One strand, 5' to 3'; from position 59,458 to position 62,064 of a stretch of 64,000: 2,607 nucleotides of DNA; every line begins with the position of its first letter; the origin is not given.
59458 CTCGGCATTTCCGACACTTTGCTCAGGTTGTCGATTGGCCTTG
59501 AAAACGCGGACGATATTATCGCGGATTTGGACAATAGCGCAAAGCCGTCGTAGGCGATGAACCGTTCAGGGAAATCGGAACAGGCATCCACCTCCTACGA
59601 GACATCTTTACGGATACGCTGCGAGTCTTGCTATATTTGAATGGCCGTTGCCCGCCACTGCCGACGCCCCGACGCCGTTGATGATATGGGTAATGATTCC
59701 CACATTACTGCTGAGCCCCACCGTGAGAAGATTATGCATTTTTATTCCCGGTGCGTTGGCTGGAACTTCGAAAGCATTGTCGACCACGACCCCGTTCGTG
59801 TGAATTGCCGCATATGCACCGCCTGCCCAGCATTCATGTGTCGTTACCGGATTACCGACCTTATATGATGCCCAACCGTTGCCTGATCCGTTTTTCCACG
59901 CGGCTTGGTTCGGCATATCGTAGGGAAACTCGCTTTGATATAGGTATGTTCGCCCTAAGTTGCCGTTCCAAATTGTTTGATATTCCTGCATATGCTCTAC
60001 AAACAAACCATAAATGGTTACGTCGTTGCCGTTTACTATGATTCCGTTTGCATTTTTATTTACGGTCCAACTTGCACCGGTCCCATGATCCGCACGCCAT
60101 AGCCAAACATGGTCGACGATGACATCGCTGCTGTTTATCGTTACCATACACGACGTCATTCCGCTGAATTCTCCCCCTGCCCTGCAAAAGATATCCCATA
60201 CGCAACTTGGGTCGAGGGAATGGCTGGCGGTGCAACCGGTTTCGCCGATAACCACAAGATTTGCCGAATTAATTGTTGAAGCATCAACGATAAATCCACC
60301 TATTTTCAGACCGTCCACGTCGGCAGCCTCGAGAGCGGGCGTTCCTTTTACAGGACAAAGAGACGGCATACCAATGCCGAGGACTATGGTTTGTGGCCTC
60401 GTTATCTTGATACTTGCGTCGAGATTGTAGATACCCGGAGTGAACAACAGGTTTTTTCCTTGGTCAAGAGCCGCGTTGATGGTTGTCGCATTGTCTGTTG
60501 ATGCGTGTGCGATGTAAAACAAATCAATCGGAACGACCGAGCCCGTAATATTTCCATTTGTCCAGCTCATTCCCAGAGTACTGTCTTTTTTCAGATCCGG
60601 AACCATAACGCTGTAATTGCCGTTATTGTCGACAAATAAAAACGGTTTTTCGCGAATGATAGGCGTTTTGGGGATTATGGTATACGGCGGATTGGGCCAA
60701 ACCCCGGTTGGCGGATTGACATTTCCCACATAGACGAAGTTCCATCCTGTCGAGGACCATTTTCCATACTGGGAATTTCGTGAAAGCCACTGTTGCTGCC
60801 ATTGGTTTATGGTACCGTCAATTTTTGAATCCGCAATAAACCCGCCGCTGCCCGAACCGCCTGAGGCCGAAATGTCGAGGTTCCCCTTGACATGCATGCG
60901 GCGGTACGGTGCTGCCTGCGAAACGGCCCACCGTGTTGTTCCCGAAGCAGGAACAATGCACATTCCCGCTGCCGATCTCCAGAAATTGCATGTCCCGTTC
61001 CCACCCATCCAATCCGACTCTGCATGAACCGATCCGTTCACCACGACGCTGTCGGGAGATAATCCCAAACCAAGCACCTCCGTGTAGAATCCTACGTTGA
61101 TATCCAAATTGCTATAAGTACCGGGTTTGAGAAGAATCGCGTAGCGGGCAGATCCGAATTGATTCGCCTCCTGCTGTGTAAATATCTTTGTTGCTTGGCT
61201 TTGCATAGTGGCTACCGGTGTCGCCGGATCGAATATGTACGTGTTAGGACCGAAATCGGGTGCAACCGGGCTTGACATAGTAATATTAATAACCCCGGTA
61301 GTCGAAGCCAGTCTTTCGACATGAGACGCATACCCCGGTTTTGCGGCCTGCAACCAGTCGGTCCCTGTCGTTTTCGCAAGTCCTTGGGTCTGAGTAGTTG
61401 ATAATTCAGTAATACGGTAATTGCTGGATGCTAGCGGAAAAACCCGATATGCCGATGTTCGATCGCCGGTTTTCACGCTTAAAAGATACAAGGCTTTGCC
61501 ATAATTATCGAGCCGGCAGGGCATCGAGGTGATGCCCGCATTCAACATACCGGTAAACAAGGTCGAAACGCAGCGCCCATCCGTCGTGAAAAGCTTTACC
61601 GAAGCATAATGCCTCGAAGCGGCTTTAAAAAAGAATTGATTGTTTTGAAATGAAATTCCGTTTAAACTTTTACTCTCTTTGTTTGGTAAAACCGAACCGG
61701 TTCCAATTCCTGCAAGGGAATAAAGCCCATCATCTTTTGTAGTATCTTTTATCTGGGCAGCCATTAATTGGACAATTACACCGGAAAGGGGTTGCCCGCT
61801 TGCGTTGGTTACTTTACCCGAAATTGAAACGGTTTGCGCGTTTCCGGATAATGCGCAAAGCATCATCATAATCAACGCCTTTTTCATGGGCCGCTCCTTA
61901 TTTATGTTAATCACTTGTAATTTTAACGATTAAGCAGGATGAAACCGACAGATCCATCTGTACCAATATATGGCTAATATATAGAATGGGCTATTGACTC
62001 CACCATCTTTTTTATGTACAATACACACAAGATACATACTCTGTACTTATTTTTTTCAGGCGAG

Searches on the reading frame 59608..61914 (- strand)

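Call 51: search_protein_families(library=pfam, proteins=[window:59608-61914:-], max_evalue=0.0001)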
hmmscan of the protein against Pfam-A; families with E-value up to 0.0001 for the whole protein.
window:59608-61914:- (768 aa): 1 family
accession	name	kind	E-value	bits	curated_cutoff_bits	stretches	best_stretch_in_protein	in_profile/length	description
PF13620.12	CarboxypepD_reg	-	3.1e-06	27.9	32.3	0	30-74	1-49/82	Carboxypeptidase regulatory-like domain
